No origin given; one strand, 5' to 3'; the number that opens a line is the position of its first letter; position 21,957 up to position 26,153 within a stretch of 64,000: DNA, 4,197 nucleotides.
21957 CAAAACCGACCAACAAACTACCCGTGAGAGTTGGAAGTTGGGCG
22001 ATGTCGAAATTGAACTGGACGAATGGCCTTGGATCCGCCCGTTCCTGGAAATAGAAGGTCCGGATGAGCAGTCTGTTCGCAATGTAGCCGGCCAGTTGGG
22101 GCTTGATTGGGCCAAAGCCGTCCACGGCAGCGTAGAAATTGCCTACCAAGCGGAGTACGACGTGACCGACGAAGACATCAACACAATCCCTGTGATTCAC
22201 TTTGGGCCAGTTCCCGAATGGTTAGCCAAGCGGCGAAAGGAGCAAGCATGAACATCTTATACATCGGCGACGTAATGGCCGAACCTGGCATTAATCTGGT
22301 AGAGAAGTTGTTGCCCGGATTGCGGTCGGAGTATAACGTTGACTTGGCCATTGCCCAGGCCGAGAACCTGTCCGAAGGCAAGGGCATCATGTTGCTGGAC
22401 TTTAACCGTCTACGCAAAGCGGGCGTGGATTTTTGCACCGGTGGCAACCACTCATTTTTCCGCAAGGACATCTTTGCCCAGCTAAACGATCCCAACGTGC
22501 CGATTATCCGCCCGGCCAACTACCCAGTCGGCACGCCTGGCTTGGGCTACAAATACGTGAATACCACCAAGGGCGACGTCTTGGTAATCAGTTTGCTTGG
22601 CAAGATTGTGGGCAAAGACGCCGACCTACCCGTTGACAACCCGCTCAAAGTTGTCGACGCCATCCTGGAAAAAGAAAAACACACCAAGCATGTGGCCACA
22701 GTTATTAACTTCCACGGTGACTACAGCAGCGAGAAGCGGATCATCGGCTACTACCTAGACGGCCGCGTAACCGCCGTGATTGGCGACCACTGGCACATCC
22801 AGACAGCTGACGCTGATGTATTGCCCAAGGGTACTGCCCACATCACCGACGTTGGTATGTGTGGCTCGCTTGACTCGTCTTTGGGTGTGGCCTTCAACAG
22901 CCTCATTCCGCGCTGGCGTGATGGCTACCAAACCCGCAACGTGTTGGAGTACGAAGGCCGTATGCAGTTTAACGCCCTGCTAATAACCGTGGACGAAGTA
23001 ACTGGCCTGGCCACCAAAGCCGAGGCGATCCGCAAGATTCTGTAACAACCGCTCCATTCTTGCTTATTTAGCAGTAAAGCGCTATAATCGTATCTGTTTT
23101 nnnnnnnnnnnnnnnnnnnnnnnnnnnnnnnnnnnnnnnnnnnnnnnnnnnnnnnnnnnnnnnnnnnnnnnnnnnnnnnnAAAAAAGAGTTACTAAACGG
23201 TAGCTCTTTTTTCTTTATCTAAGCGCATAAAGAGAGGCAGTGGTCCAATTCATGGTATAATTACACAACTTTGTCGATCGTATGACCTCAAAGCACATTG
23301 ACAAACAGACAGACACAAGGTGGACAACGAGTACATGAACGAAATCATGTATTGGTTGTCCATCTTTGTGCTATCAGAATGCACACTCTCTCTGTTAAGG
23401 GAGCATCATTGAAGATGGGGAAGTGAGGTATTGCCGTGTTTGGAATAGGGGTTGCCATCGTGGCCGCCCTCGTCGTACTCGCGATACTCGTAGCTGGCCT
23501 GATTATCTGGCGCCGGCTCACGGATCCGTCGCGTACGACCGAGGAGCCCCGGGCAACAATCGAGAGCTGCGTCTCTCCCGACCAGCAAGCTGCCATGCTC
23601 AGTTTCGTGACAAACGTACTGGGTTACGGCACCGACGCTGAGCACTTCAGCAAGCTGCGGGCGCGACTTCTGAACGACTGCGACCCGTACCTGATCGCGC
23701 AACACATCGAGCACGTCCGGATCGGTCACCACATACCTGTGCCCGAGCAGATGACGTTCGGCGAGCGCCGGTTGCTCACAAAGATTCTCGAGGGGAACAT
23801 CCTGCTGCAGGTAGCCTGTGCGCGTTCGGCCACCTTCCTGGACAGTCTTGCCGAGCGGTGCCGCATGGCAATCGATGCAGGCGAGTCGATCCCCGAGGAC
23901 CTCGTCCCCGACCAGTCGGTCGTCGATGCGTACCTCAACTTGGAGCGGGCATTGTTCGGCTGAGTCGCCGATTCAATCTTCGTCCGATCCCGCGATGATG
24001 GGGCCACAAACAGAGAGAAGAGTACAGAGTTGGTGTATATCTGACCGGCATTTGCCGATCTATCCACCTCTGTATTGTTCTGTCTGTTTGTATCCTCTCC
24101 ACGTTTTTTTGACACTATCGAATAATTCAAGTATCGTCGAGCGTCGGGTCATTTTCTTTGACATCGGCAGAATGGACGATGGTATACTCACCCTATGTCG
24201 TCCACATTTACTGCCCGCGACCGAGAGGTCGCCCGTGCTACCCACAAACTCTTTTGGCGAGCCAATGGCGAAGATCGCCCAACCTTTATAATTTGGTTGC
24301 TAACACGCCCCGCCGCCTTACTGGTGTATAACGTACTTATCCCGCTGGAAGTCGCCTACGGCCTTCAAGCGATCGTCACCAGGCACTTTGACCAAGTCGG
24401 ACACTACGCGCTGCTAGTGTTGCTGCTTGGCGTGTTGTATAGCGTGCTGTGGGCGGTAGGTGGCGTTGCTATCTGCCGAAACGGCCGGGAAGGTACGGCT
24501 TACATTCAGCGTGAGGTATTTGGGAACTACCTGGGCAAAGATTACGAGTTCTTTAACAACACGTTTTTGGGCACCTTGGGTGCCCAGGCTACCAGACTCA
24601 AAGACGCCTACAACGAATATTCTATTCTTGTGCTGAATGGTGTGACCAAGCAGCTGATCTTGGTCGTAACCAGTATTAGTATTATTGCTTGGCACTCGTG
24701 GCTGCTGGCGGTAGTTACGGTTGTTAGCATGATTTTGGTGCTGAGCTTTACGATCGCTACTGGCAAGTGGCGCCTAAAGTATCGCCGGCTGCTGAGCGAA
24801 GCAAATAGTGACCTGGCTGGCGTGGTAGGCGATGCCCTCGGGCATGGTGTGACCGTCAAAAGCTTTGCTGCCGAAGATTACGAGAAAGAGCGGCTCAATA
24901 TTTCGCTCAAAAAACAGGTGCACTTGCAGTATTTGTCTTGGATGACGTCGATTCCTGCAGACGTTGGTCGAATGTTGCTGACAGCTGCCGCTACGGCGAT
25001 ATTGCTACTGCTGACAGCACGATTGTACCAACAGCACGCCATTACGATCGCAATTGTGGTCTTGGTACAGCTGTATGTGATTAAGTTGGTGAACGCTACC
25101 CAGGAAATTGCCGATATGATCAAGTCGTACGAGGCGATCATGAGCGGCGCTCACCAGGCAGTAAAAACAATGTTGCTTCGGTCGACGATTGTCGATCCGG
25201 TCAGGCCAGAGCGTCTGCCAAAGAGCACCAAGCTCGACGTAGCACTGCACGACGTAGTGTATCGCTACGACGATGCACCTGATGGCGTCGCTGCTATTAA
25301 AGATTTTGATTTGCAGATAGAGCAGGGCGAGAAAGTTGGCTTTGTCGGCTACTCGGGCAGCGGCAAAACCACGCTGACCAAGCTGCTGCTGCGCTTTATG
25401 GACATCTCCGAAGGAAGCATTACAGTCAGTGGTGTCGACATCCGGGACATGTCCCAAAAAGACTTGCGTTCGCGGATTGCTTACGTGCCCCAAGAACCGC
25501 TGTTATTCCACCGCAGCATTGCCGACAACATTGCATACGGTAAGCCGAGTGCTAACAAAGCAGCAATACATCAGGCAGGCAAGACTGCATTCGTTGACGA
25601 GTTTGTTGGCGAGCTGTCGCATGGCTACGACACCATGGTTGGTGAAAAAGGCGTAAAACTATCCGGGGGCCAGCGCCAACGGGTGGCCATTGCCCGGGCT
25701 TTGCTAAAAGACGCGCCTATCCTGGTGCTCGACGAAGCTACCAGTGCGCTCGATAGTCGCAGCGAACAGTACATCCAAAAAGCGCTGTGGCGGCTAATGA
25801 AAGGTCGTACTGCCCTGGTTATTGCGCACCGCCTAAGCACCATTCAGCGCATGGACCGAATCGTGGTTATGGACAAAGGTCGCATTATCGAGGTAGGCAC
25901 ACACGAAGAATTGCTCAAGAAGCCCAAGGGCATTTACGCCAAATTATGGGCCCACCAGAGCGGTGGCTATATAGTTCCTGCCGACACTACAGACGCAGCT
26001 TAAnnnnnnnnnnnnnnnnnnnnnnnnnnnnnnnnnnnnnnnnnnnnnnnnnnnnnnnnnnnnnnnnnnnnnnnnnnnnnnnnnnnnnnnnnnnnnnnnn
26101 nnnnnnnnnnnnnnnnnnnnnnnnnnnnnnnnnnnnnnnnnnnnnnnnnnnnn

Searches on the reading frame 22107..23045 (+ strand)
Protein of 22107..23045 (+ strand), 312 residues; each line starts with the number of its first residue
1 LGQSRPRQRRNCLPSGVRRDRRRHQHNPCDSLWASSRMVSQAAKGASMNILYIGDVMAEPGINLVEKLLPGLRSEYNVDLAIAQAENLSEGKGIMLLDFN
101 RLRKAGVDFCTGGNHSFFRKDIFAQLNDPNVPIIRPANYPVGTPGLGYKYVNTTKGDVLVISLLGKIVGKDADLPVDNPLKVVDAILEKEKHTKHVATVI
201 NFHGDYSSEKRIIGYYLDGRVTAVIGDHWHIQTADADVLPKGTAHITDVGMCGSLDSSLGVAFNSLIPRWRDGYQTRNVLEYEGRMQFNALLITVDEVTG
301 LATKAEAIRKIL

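Call 76: search_protein_families(library=pfam, proteins=[window:22107-23045:+], max_evalue=0.00001)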
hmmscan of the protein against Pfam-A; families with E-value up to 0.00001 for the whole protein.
window:22107-23045:+ (312 aa): 1 family
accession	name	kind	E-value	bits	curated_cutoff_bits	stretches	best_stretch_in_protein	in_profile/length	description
PF13277.11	YmdB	-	1.1e-74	251.3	27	1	51-308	1-253/253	YmdB-like protein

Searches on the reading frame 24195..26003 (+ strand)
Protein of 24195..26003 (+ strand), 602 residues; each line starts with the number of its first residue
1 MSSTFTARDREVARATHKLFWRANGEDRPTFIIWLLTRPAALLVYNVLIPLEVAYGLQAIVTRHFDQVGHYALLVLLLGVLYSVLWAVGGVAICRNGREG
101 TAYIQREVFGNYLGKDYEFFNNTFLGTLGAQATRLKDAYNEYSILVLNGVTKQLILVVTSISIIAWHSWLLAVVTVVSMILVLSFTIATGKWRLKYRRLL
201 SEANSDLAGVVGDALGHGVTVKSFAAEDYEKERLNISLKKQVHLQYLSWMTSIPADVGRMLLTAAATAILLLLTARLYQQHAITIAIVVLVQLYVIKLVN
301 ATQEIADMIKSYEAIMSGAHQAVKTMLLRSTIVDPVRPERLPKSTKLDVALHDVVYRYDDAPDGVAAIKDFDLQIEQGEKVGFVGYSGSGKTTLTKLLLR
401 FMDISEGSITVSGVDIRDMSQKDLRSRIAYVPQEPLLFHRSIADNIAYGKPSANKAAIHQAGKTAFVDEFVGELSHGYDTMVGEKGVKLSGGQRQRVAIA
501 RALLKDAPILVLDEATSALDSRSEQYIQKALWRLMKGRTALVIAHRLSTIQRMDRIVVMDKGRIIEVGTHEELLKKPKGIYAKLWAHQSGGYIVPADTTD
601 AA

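Call 76: search_protein_families(library=pfam, proteins=[window:24195-26003:+], max_evalue=0.00001)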
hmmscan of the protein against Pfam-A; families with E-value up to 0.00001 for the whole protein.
window:24195-26003:+ (602 aa): 3 families
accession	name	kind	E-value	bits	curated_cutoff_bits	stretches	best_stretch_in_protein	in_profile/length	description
PF00005.33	ABC_tran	-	3.9e-32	112.1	25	1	369-517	2-137/137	ABC transporter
PF00664.28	ABC_membrane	-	2.6e-18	67.1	28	1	46-297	15-269/274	ABC transporter transmembrane region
PF02463.25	SMC_N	-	3.3e-07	30.4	40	1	433-559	135-211/220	RecF/RecN/SMC N terminal domain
